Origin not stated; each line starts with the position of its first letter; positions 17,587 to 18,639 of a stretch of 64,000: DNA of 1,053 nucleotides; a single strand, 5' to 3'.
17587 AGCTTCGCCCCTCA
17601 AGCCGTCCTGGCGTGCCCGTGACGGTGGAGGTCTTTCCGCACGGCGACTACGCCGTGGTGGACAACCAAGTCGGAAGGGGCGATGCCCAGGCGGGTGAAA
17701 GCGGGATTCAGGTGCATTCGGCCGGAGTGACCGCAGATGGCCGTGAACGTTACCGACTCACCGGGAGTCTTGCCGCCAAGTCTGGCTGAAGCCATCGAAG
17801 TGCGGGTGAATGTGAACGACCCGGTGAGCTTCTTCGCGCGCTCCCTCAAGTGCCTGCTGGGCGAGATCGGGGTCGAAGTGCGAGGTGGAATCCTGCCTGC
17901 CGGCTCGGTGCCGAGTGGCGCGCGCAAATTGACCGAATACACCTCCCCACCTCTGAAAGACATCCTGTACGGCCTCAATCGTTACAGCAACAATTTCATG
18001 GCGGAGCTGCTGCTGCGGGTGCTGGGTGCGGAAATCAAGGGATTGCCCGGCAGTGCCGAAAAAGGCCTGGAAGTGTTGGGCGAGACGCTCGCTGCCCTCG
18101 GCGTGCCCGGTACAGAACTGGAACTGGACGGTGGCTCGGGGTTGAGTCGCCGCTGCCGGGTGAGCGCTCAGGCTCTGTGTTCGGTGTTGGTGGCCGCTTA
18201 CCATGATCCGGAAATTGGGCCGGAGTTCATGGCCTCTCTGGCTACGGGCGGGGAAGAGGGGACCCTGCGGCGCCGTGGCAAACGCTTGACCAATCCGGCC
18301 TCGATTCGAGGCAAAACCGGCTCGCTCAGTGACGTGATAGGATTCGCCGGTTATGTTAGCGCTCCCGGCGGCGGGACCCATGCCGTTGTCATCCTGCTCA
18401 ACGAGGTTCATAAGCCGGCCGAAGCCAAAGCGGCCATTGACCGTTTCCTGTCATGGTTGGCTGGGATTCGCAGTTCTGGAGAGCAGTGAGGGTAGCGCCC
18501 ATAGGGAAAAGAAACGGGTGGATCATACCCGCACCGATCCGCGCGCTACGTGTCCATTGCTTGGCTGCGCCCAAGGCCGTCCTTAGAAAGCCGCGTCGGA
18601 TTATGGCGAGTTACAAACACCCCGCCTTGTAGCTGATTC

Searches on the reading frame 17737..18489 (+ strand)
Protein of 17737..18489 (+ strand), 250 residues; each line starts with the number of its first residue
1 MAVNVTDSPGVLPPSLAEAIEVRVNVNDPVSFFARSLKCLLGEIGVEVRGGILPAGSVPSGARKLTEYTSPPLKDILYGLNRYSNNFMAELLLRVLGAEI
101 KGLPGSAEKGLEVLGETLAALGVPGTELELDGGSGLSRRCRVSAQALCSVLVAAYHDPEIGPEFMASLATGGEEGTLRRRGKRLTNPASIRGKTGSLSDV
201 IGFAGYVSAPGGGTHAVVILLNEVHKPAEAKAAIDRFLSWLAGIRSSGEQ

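Call 19: search_protein_families(library=pfam, proteins=[window:17737-18489:+], max_evalue=0.001)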
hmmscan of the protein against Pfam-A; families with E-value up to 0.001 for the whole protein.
window:17737-18489:+ (250 aa): 1 family
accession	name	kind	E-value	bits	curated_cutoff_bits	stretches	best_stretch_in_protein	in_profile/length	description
PF02113.21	Peptidase_S13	-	1.5e-45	156.3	22.8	1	10-238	213-441/444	D-Ala-D-Ala carboxypeptidase 3 (S13) family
